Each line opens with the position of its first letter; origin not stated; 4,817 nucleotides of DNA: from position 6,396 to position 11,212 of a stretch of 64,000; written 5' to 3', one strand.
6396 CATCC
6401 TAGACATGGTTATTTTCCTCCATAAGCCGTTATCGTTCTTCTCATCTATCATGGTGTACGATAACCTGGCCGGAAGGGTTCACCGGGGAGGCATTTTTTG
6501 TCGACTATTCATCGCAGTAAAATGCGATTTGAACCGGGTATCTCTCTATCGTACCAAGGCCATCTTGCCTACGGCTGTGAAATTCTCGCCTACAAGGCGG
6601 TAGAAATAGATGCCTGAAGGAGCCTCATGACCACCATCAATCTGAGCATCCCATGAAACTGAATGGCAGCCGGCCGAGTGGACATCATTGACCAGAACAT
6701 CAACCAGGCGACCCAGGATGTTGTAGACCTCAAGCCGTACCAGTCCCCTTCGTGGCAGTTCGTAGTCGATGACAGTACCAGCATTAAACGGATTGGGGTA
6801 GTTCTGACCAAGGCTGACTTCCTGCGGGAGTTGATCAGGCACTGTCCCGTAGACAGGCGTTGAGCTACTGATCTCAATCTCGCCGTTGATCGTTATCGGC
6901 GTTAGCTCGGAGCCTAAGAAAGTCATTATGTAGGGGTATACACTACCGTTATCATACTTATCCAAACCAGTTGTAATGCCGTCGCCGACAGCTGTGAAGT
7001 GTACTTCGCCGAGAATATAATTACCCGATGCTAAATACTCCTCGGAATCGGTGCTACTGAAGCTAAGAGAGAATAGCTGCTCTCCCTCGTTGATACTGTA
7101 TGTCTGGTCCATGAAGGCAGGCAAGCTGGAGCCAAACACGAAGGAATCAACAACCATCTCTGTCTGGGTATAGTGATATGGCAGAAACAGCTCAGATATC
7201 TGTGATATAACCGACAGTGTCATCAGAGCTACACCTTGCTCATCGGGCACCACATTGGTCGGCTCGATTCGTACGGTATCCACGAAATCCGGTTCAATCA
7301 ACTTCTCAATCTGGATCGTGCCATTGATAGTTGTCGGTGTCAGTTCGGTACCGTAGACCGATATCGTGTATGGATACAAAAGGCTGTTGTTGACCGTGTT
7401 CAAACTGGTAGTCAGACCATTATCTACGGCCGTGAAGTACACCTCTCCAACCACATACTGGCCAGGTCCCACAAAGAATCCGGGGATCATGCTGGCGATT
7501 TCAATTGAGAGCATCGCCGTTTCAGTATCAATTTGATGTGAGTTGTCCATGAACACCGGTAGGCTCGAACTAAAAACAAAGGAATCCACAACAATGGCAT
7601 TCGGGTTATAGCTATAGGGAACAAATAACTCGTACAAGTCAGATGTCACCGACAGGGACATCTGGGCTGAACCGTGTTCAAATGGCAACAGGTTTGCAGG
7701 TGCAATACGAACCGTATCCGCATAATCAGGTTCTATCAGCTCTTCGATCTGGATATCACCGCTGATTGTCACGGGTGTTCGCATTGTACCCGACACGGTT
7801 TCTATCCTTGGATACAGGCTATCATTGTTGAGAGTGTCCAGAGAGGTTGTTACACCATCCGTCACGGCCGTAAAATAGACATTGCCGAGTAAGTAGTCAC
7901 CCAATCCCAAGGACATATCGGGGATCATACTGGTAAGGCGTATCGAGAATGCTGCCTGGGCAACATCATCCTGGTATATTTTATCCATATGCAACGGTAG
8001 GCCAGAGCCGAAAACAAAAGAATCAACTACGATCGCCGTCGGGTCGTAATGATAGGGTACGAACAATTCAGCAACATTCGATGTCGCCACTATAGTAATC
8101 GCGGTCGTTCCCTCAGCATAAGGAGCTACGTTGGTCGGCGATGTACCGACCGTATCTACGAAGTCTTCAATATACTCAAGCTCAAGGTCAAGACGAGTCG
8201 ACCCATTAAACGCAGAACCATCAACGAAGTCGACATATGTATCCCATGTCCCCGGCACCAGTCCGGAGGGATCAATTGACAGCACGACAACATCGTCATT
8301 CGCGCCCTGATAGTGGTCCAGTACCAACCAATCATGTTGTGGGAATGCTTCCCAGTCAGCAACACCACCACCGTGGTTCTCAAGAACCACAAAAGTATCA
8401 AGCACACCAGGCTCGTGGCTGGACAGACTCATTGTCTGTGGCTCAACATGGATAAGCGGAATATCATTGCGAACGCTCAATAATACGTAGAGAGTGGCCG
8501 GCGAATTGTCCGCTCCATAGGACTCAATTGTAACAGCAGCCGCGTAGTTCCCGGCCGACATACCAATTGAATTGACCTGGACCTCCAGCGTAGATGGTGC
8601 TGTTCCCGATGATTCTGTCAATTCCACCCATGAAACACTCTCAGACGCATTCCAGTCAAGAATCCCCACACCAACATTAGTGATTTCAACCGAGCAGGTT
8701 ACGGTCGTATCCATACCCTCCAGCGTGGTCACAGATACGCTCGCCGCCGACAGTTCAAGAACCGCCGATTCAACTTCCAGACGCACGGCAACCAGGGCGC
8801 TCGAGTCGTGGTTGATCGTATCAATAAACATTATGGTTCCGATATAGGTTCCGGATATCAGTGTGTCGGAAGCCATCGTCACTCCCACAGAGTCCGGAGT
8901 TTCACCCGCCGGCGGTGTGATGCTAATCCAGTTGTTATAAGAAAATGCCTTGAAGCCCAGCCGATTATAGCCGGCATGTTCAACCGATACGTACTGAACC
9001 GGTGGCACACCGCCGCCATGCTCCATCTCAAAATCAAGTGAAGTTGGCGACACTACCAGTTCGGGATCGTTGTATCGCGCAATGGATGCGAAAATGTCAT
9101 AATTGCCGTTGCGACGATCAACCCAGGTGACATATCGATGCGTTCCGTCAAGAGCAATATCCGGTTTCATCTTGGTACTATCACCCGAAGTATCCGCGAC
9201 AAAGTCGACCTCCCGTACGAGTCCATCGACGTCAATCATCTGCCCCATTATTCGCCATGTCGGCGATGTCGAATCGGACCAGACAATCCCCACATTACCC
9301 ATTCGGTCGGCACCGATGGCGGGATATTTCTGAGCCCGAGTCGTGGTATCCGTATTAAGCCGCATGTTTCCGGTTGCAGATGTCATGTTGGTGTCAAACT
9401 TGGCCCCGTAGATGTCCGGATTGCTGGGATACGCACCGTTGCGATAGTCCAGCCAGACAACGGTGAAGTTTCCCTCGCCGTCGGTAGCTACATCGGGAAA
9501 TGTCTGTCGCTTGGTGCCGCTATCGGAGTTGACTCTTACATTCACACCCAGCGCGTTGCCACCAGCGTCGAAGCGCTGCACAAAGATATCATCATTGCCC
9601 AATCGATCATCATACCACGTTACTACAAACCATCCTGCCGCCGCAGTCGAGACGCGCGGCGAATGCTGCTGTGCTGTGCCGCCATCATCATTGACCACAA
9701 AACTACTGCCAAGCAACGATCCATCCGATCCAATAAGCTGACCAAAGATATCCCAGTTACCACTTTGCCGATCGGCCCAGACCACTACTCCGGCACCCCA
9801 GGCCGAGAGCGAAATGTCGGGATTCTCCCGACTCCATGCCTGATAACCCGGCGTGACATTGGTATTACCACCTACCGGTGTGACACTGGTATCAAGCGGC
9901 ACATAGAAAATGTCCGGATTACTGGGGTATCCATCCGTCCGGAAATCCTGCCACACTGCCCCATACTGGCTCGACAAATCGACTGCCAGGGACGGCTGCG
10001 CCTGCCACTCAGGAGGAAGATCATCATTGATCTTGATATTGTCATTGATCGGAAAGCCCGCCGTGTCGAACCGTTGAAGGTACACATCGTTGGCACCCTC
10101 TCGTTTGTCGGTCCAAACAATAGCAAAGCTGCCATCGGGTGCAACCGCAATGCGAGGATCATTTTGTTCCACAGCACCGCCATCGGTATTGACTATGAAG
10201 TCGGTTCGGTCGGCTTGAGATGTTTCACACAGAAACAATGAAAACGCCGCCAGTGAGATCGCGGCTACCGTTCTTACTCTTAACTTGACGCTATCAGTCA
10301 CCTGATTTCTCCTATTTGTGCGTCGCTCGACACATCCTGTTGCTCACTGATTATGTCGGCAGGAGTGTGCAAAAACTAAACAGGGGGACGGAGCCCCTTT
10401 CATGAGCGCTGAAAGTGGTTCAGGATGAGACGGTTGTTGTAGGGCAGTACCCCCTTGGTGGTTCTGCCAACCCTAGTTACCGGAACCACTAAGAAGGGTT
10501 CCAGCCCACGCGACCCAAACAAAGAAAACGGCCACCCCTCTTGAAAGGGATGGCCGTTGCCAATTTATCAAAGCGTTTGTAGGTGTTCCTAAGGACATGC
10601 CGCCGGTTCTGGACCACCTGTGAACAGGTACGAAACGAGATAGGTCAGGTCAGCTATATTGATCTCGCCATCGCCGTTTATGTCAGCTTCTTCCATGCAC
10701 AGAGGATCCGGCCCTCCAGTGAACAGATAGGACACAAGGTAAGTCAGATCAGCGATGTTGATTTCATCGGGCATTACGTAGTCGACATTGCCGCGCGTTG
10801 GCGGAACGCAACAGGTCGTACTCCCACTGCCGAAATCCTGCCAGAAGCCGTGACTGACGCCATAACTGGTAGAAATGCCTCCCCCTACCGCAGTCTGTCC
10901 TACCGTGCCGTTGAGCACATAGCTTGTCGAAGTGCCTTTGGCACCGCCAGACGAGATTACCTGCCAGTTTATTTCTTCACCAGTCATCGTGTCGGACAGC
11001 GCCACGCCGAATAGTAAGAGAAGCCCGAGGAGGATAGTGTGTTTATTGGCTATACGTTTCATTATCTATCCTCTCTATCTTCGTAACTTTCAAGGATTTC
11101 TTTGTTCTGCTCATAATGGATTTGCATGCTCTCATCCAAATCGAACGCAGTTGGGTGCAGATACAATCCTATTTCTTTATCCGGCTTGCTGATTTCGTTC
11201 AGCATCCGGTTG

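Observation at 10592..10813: Cys-bracketed dockerin variant shared by two otherwise unrelated secreted proteins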

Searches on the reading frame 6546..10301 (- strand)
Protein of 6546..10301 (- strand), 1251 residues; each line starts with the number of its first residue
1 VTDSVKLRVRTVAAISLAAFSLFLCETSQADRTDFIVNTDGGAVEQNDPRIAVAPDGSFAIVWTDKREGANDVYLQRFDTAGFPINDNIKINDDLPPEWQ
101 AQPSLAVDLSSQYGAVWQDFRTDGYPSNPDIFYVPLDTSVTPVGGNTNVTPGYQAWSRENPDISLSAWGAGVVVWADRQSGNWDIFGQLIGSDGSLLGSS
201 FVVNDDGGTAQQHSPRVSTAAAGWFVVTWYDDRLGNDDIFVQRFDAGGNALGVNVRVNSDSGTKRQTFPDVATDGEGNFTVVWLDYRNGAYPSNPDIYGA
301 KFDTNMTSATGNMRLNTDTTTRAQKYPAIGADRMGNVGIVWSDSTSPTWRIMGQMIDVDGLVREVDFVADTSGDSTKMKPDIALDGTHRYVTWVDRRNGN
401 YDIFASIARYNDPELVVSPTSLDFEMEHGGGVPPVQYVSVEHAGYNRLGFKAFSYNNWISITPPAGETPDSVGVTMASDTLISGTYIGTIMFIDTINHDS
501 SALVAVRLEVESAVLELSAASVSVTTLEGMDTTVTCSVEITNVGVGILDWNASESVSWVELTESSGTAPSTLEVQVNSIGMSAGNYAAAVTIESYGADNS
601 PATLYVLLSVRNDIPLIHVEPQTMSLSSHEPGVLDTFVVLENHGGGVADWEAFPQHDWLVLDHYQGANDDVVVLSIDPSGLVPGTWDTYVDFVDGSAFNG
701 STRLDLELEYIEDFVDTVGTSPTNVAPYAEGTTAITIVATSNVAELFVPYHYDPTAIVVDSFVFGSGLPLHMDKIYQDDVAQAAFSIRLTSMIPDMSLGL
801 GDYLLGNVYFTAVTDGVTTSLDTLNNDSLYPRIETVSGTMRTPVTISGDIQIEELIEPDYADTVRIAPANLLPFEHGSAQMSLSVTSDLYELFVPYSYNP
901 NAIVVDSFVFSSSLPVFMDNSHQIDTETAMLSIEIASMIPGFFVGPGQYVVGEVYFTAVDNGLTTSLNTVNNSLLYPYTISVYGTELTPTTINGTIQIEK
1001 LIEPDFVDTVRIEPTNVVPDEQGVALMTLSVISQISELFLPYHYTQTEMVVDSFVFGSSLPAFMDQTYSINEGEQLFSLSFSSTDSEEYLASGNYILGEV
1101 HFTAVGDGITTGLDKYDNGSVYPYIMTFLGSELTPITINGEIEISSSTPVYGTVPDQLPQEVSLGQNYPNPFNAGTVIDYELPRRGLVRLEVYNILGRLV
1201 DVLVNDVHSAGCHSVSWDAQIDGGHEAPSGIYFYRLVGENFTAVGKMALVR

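Call 4: search_protein_families(library=pfam, proteins=[window:6546-10301:-], max_evalue=1)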
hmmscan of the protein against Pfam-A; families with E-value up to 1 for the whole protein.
window:6546-10301:- (1251 aa): 4 families
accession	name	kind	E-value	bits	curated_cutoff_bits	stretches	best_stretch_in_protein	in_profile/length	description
PF19190.6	BACON_2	-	5.2e-10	39.5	25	2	520-596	5-85/94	Viral BACON domain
PF13860.13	FlgD_ig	-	2.4e-05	24.7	27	1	1188-1235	25-72/79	FlgD Ig-like domain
PF18962.6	Por_Secre_tail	-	0.00054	20.7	27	1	1168-1246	2-72/75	Secretion system C-terminal sorting domain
PF13585.12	CHU_C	-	0.032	14.8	27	1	1189-1236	30-70/86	CHU_C Type IX secretion signal domain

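Call 5: search_protein_families(library=ncbifam, proteins=[window:6546-10301:-], max_evalue=1)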
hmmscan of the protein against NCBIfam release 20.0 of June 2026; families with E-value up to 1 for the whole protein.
window:6546-10301:- (1251 aa): 5 families
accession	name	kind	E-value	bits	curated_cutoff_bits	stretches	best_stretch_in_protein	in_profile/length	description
TIGR04183.1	Por_Secre_tail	domain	1.8e-08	34.2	23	1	1168-1246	2-68/72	T9SS type A sorting domain-containing protein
TIGR04275.1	beta_prop_Msarc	repeat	6.7e-08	32.2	85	2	390-404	20-34/40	beta-propeller repeat protein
NF033707.1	T9SS_sortase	equivalog_domain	4.4e-05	21.3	420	1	1165-1236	999-1075/1095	type IX secretion system sortase PorU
NF005176.1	PRK06655.1-1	equivalog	0.0081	16.1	230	1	1188-1236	99-147/197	flagellar hook assembly protein FlgD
NF052323.1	T9SSA_dep_M6i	equivalog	0.02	12.8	600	1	1167-1235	960-1023/1043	T9SS-dependent M6-like inactivated metalloprotease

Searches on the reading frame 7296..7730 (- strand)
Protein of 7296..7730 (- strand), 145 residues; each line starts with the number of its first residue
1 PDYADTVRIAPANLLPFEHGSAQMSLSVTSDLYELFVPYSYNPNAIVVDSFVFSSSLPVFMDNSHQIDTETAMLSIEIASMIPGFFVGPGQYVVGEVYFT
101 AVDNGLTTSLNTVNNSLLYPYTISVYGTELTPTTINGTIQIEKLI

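Call 54: search_solved_structures(query=A4, max_evalue=10, show_alignments=3)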
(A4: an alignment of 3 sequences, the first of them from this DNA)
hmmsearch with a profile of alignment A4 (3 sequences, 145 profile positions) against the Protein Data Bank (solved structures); distinct sequences matched with E-value up to 10: 4.
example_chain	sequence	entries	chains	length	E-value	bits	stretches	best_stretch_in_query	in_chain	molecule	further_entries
3wmm_L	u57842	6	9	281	0.42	13.9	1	27-63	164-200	Photosynthetic reaction center L subunit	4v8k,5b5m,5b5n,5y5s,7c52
1eys_L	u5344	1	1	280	0.43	13.9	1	27-63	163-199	PHOTOSYNTHETIC REACTION CENTER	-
8wdu_L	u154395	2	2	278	1.9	11.8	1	26-63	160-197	Reaction center protein L chain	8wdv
7vrj_L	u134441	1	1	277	1.9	11.8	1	26-63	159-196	Photosynthetic reaction center L subunit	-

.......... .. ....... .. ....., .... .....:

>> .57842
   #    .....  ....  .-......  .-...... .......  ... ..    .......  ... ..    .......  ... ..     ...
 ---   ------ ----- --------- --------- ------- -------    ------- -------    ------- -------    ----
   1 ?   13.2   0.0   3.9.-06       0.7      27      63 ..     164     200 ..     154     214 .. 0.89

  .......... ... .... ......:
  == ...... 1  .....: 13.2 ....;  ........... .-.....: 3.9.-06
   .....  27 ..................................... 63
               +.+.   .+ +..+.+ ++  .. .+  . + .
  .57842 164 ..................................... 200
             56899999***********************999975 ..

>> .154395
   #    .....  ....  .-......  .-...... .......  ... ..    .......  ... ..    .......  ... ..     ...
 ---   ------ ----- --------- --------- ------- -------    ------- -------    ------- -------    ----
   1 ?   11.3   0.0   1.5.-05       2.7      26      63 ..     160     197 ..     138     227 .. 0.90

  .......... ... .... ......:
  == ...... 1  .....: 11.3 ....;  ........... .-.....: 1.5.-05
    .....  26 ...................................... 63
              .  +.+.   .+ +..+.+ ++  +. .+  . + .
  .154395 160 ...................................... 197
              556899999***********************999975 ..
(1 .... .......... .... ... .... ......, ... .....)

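Call 55: find_homologous_proteins(query=A4, max_evalue=0.001)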
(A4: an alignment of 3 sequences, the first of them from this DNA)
Query A4 (3 sequences): 698 candidates shared short words with the query, none scored E <= 0.001.

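Call 62: predict_structure(alignment_id=A4)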
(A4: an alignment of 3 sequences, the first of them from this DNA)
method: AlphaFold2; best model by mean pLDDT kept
length: 145 residues; sequences in the alignment: 3
mean_pLDDT: 37.6   pTM: 0.35
mean pLDDT of the five models: 37.6, 31.4, 29.6, 28.5, 25.1
residues with pLDDT >= 90: 0; 70-90: 0; 50-70: 0; < 50: 145
segments of 3 or more residues with pLDDT < 50: 1-145
pLDDT, mean of each block of 10 residues (from residue 1): 37 41 46 39 28 36 44 42 38 41 29 31 35 39 34
secondary structure, 60 per line:
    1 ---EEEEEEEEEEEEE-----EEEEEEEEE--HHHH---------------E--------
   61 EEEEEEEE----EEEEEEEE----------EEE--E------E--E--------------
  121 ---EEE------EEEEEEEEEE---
elements in order: E4-16 E22-30 H33-36 E61-68 E73-80 E91-93 E124-126 E133-142

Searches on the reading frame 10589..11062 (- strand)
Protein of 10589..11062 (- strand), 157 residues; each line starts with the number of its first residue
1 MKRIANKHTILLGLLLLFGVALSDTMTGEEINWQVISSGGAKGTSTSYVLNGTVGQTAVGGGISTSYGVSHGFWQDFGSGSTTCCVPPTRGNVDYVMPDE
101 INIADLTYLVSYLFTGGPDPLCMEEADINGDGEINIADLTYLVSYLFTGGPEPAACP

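Call 4: search_protein_families(library=pfam, proteins=[window:10589-11062:-], max_evalue=1)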
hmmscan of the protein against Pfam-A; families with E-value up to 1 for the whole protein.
window:10589-11062:- (157 aa): 4 families
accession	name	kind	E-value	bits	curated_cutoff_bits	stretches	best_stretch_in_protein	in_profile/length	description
PF00404.24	Dockerin_1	-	2.1e-06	28.3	22.9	1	100-146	9-56/57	Dockerin type I domain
PF00036.39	EF-hand_1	-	0.008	16.1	25.4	1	123-142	6-25/29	EF hand domain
PF24186.1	DUF7414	-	0.059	13.9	27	0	112-124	12-25/50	Domain of unknown function (DUF7414)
PF13202.12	EF-hand_5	-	0.13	12.2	25.9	1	124-138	6-20/25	EF hand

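Call 5: search_protein_families(library=ncbifam, proteins=[window:10589-11062:-], max_evalue=1)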
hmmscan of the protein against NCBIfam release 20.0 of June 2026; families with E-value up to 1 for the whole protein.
window:10589-11062:- (157 aa): 4 families
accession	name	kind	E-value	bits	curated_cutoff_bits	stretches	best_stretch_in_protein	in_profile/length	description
NF045500.1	Omp28_seleno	equivalog_domain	0.0094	15.3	200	1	100-146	331-375/377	Omp28-related selenoprotein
NF004749.0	PRK06080.1-1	equivalog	0.014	14.6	277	0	105-122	136-153/311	1,4-dihydroxy-2-naphthoate polyprenyltransferase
NF058579.1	CPR_pilus_PamT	equivalog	0.023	14.1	240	1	32-96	35-99/241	CPR-type pilus protein PamT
NF041540.1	dockerin_GC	domain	0.15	12.5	29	1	95-144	11-61/67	GC-type dockerin domain-anchored protein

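Call 50: search_protein_families(library=pfam, proteins=[window:10589-11062:-], max_evalue=1)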
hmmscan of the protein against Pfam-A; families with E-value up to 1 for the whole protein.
window:10589-11062:- (157 aa): 4 families
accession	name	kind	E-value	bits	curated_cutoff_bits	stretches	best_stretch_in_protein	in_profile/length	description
PF00404.24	Dockerin_1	-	2.1e-06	28.3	22.9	1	100-146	9-56/57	Dockerin type I domain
PF00036.39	EF-hand_1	-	0.008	16.1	25.4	1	123-142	6-25/29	EF hand domain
PF24186.1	DUF7414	-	0.059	13.9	27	0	112-124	12-25/50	Domain of unknown function (DUF7414)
PF13202.12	EF-hand_5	-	0.13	12.2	25.9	1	124-138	6-20/25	EF hand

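Call 80: find_encoding_contigs(protein=window:10589-11062:-, flank=10000, max_places=3)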
Protein window:10589-11062:- (157 aa): no gene with exactly this product is on record in the collection.

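Call 82: list_cluster_members(proteins=[window:10589-11062:-, window:19875-22631:-, window:6546-10301:-, window:11062-13440:-])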
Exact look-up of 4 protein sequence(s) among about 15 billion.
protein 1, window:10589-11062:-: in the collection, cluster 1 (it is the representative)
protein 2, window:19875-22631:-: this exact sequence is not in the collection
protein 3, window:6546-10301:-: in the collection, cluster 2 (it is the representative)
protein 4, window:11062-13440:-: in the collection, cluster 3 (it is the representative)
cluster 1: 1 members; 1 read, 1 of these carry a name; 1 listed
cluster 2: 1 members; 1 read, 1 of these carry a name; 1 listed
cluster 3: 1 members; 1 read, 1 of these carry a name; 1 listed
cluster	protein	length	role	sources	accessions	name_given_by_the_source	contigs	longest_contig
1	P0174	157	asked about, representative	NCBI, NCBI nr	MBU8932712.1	MAG: dockerin type I repeat-containing protein [candidate division Zixibacteria bacterium] | dockerin type I repeat-containing protein [candidate division Zixibacteria bacterium]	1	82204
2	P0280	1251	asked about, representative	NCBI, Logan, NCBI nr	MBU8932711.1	MAG: T9SS type A sorting domain-containing protein [candidate division Zixibacteria ... | T9SS type A sorting domain-containing protein [candidate division Zixibacteria bacterium]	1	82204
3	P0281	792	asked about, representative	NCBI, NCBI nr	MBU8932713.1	MAG: hypothetical protein KOO62_01780 [candidate division Zixibacteria bacterium] | hypothetical protein [candidate division Zixibacteria bacterium]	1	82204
